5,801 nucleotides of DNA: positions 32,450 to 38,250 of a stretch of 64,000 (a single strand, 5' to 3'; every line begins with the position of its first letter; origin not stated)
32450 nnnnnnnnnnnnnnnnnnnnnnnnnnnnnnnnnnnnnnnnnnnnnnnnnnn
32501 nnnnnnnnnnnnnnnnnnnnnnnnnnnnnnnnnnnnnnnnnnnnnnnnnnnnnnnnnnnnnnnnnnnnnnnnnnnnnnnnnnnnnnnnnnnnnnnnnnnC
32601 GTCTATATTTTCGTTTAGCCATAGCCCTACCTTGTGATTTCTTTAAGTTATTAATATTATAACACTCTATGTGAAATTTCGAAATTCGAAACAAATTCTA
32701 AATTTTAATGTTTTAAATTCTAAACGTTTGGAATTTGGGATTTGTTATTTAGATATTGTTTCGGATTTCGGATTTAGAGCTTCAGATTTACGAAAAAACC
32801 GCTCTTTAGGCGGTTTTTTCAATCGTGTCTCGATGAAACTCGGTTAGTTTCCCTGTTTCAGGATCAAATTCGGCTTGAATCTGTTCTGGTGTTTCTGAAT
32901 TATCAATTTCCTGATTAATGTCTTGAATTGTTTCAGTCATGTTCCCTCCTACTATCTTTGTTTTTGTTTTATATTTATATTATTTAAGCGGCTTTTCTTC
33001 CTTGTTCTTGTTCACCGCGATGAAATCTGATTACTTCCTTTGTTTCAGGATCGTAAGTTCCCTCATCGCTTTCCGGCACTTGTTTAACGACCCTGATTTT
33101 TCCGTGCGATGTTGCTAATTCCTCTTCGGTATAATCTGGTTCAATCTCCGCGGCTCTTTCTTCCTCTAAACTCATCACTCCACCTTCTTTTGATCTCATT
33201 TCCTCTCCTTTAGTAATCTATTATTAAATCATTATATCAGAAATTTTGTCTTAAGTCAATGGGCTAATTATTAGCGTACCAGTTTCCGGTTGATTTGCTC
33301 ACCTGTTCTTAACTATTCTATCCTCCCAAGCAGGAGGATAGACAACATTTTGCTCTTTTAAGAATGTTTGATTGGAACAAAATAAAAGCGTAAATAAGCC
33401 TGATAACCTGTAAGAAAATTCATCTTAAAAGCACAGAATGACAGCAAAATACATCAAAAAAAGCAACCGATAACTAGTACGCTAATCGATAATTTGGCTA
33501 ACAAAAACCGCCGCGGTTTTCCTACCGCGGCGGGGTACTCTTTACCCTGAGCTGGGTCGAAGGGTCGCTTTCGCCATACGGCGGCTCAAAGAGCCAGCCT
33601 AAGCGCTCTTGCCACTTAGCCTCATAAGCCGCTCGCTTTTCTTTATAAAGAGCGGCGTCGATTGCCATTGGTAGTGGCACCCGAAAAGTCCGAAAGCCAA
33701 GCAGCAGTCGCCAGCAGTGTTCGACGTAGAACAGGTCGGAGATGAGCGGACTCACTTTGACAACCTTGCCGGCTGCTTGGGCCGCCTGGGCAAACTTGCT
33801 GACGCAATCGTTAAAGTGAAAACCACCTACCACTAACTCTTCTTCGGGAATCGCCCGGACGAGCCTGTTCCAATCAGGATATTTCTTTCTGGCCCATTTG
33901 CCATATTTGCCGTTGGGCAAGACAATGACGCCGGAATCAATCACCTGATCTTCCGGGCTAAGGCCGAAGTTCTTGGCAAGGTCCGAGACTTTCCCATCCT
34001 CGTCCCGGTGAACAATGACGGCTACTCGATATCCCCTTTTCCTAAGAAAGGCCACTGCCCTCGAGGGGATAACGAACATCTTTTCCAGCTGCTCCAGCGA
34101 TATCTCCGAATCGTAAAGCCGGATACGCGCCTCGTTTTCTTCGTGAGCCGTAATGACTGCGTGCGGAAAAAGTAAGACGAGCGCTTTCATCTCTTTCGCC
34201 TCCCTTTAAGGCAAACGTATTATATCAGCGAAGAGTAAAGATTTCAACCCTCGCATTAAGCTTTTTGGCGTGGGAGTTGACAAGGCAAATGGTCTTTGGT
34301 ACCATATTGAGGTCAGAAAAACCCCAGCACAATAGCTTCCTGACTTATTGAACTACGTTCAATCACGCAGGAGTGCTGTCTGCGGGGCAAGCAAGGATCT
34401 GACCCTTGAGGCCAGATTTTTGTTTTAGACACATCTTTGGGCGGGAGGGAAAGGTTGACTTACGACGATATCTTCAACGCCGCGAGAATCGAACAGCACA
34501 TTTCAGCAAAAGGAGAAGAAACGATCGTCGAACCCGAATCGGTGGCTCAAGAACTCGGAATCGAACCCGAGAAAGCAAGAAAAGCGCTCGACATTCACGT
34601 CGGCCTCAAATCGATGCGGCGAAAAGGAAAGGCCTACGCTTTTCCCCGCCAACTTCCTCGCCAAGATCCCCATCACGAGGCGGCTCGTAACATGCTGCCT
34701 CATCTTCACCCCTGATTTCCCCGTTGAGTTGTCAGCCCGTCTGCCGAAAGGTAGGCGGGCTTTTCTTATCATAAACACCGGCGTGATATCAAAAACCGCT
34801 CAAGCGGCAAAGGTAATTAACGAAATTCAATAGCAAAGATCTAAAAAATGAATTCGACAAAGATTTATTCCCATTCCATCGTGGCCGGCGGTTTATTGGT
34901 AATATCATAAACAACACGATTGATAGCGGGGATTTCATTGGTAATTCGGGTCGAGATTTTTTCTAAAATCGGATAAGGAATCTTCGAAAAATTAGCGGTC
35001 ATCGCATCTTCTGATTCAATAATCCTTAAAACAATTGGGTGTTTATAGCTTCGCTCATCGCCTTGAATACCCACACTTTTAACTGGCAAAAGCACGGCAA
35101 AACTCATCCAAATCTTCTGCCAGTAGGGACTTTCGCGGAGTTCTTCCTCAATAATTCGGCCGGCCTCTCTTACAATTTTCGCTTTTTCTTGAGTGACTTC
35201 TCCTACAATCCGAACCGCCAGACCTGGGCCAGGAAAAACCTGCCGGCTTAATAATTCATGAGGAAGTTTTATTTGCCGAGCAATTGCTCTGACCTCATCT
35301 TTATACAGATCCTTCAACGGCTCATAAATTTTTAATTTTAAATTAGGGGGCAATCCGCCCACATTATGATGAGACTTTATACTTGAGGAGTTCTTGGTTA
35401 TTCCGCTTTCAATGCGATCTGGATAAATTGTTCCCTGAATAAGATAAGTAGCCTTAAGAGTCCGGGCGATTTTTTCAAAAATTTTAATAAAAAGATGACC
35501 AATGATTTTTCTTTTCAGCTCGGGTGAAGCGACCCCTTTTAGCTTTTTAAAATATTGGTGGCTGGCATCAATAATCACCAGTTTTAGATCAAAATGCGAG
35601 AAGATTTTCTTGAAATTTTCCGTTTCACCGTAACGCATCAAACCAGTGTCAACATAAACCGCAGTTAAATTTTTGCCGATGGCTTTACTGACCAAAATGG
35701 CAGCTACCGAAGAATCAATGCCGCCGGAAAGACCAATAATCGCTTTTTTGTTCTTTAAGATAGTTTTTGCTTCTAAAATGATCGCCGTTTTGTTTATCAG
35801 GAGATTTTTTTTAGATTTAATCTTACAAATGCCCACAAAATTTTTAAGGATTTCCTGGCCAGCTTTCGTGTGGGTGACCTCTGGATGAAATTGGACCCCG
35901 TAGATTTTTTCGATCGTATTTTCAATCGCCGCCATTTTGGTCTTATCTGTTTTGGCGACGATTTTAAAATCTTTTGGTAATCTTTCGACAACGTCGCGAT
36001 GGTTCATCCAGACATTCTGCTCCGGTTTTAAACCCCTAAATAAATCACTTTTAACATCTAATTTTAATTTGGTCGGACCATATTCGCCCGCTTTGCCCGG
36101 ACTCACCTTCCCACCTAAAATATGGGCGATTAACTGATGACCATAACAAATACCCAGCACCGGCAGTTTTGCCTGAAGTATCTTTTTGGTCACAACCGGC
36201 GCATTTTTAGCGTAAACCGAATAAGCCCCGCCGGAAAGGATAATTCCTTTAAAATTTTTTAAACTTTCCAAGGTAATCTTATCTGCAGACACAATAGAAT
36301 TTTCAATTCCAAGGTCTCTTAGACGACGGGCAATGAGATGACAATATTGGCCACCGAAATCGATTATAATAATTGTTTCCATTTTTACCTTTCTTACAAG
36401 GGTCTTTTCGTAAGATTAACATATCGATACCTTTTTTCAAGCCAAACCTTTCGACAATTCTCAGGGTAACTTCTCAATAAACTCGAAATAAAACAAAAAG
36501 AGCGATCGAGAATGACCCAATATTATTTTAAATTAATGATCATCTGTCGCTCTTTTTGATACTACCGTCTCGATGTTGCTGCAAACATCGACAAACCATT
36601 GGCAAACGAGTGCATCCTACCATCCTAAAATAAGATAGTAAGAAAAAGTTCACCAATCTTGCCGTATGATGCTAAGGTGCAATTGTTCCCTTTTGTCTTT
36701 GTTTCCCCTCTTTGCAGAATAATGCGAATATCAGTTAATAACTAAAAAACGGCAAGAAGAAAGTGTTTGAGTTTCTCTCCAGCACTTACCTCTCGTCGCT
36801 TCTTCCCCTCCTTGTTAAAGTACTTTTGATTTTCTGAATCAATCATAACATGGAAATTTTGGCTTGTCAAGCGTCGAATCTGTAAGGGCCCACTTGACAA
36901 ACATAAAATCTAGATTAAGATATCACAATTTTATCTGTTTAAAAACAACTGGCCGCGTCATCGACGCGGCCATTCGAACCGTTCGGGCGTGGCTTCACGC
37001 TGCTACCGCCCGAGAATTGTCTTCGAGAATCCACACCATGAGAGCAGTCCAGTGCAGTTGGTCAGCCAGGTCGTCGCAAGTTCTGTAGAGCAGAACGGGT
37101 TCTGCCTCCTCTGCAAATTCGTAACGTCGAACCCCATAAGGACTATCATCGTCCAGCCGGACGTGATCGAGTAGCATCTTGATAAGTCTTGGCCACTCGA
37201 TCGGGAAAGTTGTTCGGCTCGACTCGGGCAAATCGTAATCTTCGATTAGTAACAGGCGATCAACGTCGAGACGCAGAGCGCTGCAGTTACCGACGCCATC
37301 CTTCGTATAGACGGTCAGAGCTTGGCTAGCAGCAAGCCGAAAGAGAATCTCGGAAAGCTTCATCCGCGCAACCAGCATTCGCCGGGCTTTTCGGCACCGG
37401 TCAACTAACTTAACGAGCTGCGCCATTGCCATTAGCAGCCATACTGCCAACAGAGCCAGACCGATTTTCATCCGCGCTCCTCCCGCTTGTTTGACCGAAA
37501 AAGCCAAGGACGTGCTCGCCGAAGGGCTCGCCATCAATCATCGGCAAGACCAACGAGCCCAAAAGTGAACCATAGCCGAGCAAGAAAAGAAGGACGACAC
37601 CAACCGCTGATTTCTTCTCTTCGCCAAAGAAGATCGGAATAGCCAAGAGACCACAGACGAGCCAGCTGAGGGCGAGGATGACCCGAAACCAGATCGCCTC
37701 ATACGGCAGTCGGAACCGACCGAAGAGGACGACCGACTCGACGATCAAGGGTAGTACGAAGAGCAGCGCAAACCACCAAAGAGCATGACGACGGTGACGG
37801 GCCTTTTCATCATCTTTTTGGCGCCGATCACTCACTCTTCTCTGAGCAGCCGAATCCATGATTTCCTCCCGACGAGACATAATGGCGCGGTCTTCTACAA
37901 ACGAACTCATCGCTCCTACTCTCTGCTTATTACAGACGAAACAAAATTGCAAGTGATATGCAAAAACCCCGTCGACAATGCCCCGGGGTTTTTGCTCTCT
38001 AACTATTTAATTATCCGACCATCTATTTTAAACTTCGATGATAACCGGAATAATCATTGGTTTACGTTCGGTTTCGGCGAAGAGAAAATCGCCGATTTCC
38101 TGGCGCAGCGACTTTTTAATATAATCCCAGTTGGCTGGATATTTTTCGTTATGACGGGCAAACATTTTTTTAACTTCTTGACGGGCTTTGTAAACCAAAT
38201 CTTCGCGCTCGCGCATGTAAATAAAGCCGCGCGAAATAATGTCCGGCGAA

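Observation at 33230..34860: Series of GC-rich compositional islands carrying orphan genes with private terminators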

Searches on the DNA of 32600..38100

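Call 102: search_rna_families(source=window, start=32600, end=38100, threshold=evalue, max_evalue=1)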
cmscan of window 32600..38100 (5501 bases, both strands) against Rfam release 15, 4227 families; matches with E-value up to 1: 2.
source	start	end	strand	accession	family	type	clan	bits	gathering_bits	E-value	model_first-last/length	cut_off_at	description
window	36493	36559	-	RF00896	mir-787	Gene; miRNA;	-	24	57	0.23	1-72/72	no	mir-787 microRNA precursor family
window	33084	33168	-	RF01281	snoR35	Gene; snRNA; snoRNA; CD-box;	CL00053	21.8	40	0.28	1-81/81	no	Small nucleolar RNA snoR35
